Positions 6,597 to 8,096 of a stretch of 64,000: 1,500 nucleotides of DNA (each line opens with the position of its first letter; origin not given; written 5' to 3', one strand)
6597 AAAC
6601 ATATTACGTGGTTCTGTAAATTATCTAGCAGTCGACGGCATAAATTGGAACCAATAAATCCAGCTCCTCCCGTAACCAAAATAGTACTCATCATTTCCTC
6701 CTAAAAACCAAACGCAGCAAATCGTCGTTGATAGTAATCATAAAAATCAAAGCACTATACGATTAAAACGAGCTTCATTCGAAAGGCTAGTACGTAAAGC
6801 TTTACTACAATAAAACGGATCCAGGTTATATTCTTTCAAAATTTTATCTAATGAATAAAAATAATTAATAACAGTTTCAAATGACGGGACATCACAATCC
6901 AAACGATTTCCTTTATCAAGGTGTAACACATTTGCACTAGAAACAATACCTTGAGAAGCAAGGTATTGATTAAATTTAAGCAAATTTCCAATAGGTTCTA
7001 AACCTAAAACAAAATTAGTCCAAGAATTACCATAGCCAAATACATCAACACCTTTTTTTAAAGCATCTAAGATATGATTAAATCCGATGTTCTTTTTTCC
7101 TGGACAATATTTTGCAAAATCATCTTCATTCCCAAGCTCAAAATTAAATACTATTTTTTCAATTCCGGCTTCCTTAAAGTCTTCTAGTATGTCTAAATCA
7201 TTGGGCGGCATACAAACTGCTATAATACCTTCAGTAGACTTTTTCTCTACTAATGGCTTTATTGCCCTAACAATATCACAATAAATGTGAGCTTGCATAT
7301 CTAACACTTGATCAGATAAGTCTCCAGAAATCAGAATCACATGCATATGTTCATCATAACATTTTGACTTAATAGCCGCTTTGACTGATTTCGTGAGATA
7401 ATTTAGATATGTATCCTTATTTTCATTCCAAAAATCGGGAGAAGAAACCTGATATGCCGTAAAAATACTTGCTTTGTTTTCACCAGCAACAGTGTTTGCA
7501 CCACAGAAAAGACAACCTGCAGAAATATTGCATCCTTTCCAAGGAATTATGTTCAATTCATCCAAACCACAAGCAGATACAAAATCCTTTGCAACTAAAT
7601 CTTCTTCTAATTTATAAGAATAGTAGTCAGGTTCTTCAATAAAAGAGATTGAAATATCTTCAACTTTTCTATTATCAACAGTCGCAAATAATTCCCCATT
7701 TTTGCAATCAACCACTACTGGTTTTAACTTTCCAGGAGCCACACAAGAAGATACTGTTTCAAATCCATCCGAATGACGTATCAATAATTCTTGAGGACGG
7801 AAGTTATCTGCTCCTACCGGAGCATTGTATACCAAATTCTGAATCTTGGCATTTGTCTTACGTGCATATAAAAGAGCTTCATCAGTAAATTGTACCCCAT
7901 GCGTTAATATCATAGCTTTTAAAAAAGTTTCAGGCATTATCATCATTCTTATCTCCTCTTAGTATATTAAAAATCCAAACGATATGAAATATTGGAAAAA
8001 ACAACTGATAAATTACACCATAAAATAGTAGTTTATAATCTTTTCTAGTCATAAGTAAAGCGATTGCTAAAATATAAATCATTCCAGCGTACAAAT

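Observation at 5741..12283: Co-directional AT-rich operon of tailoring-type enzymes next to the RiPP-like module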

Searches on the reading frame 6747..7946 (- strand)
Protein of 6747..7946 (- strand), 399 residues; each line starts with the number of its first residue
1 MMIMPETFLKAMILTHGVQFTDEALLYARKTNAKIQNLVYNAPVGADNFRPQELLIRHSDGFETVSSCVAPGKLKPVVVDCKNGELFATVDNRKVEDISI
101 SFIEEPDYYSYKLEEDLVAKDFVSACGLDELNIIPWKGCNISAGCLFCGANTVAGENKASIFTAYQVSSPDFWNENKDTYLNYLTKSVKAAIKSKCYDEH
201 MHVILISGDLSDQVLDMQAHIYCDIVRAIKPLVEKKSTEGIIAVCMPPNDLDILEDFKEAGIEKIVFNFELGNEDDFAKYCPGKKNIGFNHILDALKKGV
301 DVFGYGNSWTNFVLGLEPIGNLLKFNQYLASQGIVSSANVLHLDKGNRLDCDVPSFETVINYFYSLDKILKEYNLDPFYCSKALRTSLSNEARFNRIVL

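Call 3: search_protein_families(library=pfam, proteins=[window:6747-7946:-], max_evalue=0.01)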
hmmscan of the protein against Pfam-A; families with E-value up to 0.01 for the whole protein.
window:6747-7946:- (399 aa): 1 family
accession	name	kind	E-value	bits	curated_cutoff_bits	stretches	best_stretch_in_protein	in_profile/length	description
PF04055.27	Radical_SAM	-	0.0024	18.5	29.5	1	133-302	1-139/166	Radical SAM superfamily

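Call 5: search_protein_families(library=ncbifam, proteins=[window:6747-7946:-], max_evalue=0.01)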
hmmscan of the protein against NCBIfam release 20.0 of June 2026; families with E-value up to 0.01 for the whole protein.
window:6747-7946:- (399 aa): 3 families
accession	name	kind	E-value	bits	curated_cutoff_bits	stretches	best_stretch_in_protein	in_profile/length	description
NF045502.1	variant_rSAM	domain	6.2e-42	143.8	125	1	6-349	4-333/357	radical SAM protein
TIGR04043.1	rSAM_MSMEG_0568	hypoth_equivalog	1.6e-13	50.4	303.7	1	197-334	158-290/354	MSMEG_0568 family radical SAM protein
NF053743.1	LipS2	equivalog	0.0074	15.7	270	0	223-327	90-188/292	LipS2 family lipoyl synthase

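Call 23: search_solved_structures(query=window:6747-7946:-, max_evalue=1)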
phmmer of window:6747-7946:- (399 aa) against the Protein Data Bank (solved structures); distinct sequences matched with E-value up to 1: 11.
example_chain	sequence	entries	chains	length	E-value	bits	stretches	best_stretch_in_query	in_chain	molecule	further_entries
6kmw_aC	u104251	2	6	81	0.49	12.4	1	120-145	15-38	Photosystem I iron-sulfur center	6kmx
6kif_C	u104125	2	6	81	0.61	12.1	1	120-144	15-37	Photosystem I iron-sulfur center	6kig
4kt0_C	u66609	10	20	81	0.62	12.1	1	120-142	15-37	Photosystem I iron-sulfur center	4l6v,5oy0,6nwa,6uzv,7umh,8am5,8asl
7bgi_C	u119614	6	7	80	0.64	12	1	121-143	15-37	Photosystem I iron-sulfur center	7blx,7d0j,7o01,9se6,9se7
6ijj_C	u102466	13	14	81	0.65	12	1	121-143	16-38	PsaC | Photosystem I iron-sulfur center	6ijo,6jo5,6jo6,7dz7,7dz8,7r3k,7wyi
5oy0_C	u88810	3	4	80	0.66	12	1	120-142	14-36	Photosystem I iron-sulfur center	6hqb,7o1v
1k0t_A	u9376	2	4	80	0.68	11.9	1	120-141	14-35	PSAC SUBUNIT OF PHOTOSYSTEM I | Photosystem I iron-sulfur center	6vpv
9l0a_C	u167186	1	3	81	0.7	11.9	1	120-141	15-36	Photosystem I iron-sulfur center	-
6fos_C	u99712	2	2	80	0.76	11.8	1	120-141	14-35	Photosystem I iron-sulfur center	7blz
5zgb_C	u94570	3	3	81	0.76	11.8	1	120-141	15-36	PsaC | Photosystem I iron-sulfur center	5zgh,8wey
8cmo_C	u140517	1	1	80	0.81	11.7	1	121-142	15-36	Photosystem I subunit VII PsaC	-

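Call 26: search_protein_families(library=padloc, proteins=[window:6747-7946:-], max_evalue=0.01)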
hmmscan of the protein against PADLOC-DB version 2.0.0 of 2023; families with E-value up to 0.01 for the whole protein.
window:6747-7946:- (399 aa): 0 families

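Call 35: find_homologous_proteins(query=window:6747-7946:-, max_evalue=0.00001)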
Query window:6747-7946:- (399 aa): 220 proteins with E <= 0.00001 among 2956 candidates; the best 120 are listed.
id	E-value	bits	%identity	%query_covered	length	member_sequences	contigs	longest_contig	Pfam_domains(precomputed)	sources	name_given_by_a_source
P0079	2.6e-269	911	99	100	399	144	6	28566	-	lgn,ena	-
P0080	1.1e-187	642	69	100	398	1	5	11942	PF04055.28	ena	-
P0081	7.1e-157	540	59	99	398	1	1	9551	-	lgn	-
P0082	4.4e-155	534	59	100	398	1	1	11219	PF04055.28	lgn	-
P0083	2.8e-153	529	59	99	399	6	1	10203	-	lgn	-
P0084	3.8e-149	515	59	100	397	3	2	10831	-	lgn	-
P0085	4.5e-149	515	58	99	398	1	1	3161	-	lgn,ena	-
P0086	2.0e-147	509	58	100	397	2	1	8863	-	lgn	-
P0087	1.7e-146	506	58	100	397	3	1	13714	-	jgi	-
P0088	3.0e-146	505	59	99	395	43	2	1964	-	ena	-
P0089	1.1e-145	504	57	100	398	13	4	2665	-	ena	-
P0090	1.7e-145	503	56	100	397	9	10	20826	-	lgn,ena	-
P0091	3.2e-145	502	56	100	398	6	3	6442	-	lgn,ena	-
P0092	5.6e-145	501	57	99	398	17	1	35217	-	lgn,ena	-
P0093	5.1e-144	498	58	99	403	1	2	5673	-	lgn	-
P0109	1.6e-132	460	53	99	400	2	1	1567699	-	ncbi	-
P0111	5.8e-131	455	54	100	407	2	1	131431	-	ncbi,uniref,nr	ncbi:radical SAM protein [Aliivibrio sp. S2MY1]|uniref:radical SAM protein n=1 Tax=Aliivibrio sp. S2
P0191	4.3e-116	406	48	99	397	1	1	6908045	-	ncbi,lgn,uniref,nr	ncbi:Uncharacterized protein dnl_20890 [Desulfonema limicola]|uniref:Elp3/MiaA/NifB-like radical SAM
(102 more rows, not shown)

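Call 36: find_encoding_contigs(protein=P0191, flank=10000, max_places=1)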
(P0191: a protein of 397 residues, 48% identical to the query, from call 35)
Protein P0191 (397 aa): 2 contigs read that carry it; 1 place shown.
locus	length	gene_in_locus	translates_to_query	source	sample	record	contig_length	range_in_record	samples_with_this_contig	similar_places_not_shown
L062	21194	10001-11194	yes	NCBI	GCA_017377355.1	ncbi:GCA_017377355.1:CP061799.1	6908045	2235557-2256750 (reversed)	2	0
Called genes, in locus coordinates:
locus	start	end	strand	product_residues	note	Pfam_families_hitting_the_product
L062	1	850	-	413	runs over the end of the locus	-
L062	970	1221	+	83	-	PF13560:HTH_31, PF13443:HTH_26 (weak), PF01381:HTH_3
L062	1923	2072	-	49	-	-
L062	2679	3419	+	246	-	PF01712:dNK (faint), PF02223:Thymidylate_kin, PF13207:AAA_17 (faint)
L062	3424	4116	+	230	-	-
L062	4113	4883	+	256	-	-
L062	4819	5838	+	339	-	PF01075:Glyco_transf_9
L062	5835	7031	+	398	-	PF00266:Aminotran_5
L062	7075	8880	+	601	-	PF14907:NTP_transf_5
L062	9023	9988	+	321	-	PF13632:Glyco_trans_2_3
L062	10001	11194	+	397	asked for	-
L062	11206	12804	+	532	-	PF02543:Carbam_trans_N, PF16861:Carbam_trans_C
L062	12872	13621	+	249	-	-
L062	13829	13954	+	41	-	-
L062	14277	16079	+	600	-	PF00805:Pentapeptide, PF13576:Pentapeptide_3 (faint), PF13599:Pentapeptide_4 (faint), PF00805:Pentapeptide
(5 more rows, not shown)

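Call 37: find_encoding_contigs(protein=P0111, flank=10000, max_places=1)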
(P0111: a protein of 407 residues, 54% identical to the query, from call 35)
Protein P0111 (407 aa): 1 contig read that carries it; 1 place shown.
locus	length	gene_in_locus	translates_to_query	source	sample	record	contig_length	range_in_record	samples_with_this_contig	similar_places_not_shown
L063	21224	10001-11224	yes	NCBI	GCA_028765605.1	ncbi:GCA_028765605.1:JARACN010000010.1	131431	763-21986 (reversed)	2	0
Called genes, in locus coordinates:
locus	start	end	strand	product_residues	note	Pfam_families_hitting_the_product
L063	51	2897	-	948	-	PF06832:BiPBP_C (faint), PF17957:Big_7, PF00704:Glyco_hydro_18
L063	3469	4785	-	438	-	PF00589:Phage_integrase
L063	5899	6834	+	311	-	PF01073:3Beta_HSD, PF01370:Epimerase, PF02719:Polysacc_synt_2 (weak), PF04321:RmlD_sub_bind (weak), PF16363:GDP_Man_Dehyd, PF07993:NAD_binding_4 (weak)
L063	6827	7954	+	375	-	PF13535:ATP-grasp_4 (weak)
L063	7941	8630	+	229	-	-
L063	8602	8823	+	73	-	PF02543:Carbam_trans_N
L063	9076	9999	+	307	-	PF13632:Glyco_trans_2_3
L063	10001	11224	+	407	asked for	-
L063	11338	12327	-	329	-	PF00294:PfkB, PF08543:Phos_pyr_kin (weak)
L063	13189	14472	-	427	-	PF20172:DUF6538 (weak), PF00589:Phage_integrase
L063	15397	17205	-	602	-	PF11893:DUF3413, PF00884:Sulfatase, PF01663:Phosphodiest (faint)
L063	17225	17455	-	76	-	PF07208:DUF1414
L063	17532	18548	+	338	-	PF04245:NA37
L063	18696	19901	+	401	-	-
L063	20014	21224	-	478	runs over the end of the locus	PF03606:DcuC (weak), PF03553:Na_H_antiporter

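Call 38: find_encoding_contigs(protein=P0109, flank=10000, max_places=1)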
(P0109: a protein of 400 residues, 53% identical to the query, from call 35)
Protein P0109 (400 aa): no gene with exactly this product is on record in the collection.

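Call 48: find_related_loci(query=A2, collection=metagenome_contigs, flank=10000)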
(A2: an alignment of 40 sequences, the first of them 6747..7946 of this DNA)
Query A2 (399 aa) in metagenome_contigs; peptide patterns used: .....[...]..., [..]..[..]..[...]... (x = any residue, [..] = any of these).
147 stretches matched a pattern; 58 encode a relative of the query (tblastn E <= 1e-3); 55 distinct loci.
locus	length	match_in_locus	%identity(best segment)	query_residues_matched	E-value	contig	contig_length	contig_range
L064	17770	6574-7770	100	1-399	0e+0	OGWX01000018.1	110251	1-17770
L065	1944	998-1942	99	1-315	0e+0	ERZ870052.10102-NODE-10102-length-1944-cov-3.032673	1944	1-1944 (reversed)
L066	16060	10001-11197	56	1-399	5e-152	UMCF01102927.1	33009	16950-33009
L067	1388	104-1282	58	1-399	3e-166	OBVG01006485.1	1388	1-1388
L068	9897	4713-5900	56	2-397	8e-152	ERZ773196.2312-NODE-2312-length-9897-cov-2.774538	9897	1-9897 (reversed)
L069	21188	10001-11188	56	2-397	9e-152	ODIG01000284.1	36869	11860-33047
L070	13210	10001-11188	56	2-397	4e-151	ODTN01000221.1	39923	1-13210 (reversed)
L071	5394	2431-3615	57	1-396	2e-149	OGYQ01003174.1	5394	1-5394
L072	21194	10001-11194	59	1-399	4e-153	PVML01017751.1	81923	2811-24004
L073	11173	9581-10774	51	2-398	7e-132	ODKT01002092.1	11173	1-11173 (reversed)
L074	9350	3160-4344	53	1-391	2e-131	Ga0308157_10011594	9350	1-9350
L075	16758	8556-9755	53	1-396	7e-131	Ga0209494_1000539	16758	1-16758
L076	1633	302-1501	52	1-396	9e-141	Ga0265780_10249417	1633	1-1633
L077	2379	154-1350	50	1-398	4e-137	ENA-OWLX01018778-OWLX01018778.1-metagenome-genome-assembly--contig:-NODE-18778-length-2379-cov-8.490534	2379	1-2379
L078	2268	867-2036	52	13-399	9e-135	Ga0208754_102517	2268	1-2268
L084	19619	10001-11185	48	6-399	6e-124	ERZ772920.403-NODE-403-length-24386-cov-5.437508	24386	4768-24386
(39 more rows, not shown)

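Call 50: predict_structure(alignment_id=A2)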
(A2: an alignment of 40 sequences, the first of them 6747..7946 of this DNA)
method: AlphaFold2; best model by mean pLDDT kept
length: 399 residues; sequences in the alignment: 40
mean_pLDDT: 92.3   pTM: 0.91
mean pLDDT of the five models: 92.3, 91.8, 91.6, 90.3, 89.9
residues with pLDDT >= 90: 308; 70-90: 85; 50-70: 6; < 50: 0
segments of 3 or more residues with pLDDT < 50: none
pLDDT, mean of each block of 10 residues (from residue 1): 96 95 96 82 74 95 92 89 97 97 93 91 90 92 80 77 91 95 97 90 93 95 98 93 96 98 96 91 91 98 98 95 98 97 83 94 98 91 86 94
secondary structure, 60 per line:
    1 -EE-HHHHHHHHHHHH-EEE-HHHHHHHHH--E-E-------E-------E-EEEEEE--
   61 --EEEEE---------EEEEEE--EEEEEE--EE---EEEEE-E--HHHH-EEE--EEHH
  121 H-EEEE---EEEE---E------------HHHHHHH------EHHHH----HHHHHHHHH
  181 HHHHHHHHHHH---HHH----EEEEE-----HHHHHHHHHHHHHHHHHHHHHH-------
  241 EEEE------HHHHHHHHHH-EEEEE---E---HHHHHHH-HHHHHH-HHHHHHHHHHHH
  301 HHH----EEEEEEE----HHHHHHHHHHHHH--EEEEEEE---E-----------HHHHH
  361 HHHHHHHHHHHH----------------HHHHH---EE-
elements in order: H5-16 E18-20 H22-30 E53-58 E63-67 E77-82 E85-90 E98-102 H107-110 E112-114 E123-126 E130-133 H150-156 H164-167 H172-191 E202-206 H212-233 E241-244 H251-260 E262-266 H274-280 H282-287 H289-303 E308-314 H319-331 E334-340 H356-372 H389-393

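Call 63: search_protein_families(library=pfam, proteins=[L072:11194-12369:+, L072:14303-15493:+, L072:12362-13336:+, L084:7211-9016:+, L084:11199-12032:+], max_evalue=0.001)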
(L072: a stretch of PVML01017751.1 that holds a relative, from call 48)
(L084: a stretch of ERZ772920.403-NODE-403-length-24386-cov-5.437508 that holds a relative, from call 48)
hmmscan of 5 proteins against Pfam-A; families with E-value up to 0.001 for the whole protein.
L072:11194-12369:+ (391 aa): 4 families
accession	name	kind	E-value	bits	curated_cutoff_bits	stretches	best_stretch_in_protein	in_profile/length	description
PF01171.26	ATP_bind_3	-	5.1e-09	36.6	27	1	16-180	2-160/182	PP-loop family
PF03054.22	tRNA_Me_trans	-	6.4e-06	26.4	20.6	1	15-123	2-131/202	tRNA methyl transferase HUP domain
PF02568.20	ThiI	-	9.5e-06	25.8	20.5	1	15-119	5-117/197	Thiamine biosynthesis protein (ThiI)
PF06508.19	QueC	-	2.4e-05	24.4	22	1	16-75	2-61/210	Queuosine biosynthesis protein QueC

L072:14303-15493:+ (396 aa): 3 families
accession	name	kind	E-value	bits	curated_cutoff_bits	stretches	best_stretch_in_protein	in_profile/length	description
PF00984.24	UDPG_MGDP_dh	-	2.2e-26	92.2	25.4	1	200-288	1-93/94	UDP-glucose/GDP-mannose dehydrogenase family, central domain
PF03721.20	UDPG_MGDP_dh_N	-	7e-25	88.1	27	1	1-172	1-180/187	UDP-glucose/GDP-mannose dehydrogenase family, NAD binding domain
PF03720.21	UDPG_MGDP_dh_C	-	1.2e-08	35.6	30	1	307-379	2-76/103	UDP-glucose/GDP-mannose dehydrogenase family, UDP binding domain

L072:12362-13336:+ (324 aa): 1 family
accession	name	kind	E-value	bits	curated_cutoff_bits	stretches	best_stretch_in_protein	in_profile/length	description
PF01142.23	TruD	-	1.5e-38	133.2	27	1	4-169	16-188/412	tRNA pseudouridine synthase D (TruD)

L084:7211-9016:+ (601 aa): 0 families

L084:11199-12032:+ (277 aa): 2 families
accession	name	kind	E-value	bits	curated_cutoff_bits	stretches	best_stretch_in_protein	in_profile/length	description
PF12706.13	Lactamase_B_2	-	4.6e-09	36.6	27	1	46-227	2-188/200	Beta-lactamase superfamily domain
PF22374.1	Clospo_01618-like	-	0.0001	22.9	27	1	191-242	33-84/127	Clospo_01618-like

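Call 78: search_protein_representatives(alignment_id=A2)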
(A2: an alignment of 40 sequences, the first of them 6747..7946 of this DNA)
Query: 40 sequences, 401 profile positions. Proteins with E-value up to 0.001 (for the whole library): 1340; up to 1e-10: 584; up to 1e-30: 83. The best 150 are listed.
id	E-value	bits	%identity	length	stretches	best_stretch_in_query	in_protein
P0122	2.0e-187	639.4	-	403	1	1-399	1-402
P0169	1.1e-181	620.4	-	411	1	2-400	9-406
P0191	6.8e-175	598.1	-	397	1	4-399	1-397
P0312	3.8e-149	513.3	-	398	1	4-399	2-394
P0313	8.4e-135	466.1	-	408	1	5-399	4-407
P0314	1.3e-127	442.4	-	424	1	5-398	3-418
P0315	3.5e-125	434.4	-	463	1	1-313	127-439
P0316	1.5e-116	405.9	-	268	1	138-400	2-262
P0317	2.7e-112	392.0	-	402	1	7-399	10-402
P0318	9.8e-109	380.3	-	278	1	2-277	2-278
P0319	4.5e-105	368.2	-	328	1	75-399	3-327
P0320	1.6e-99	350.0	-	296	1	4-289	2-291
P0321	4.1e-92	325.5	-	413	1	7-397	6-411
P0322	3.1e-81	289.7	-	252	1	152-400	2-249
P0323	5.6e-70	252.6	-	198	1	203-399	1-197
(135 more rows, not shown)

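Call 79: search_dna_similar(query=window:6747-7946:-, collection=plasmids, mode=protein, max_evalue=1e-20, max_rows=20)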
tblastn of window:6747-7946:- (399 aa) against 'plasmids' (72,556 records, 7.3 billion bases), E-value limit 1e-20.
No match.

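Call 80: search_dna_similar(query=window:6747-7946:-, collection=phages, mode=protein, max_evalue=1e-10, max_rows=20)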
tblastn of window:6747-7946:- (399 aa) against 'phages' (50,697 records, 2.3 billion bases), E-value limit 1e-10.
No match.

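Call 81: find_related_loci(query=A2, collection=viral_contigs, flank=10000)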
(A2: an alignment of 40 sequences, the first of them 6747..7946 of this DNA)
Query A2 (399 aa) in viral_contigs; peptide patterns used: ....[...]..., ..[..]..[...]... (x = any residue, [..] = any of these).
156 stretches matched a pattern, but none encodes a relative of the query by tblastn (E <= 1e-3).

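Call 91: search_solved_structures(query=L084:7211-9016:+, max_evalue=1)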
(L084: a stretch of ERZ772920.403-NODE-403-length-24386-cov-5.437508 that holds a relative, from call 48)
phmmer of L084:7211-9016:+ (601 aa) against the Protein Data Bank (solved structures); distinct sequences matched with E-value up to 1: 3.
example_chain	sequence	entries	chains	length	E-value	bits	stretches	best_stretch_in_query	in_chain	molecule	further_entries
9mjn_dh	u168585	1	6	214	0.1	14.3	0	437-517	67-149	Wedge 1 protein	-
1xjs_A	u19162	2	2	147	0.34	12.5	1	6-64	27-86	NifU-like protein | SufU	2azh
5xt5_D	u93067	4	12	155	0.38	12.3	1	6-64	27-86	Zinc-dependent sulfurtransferase SufU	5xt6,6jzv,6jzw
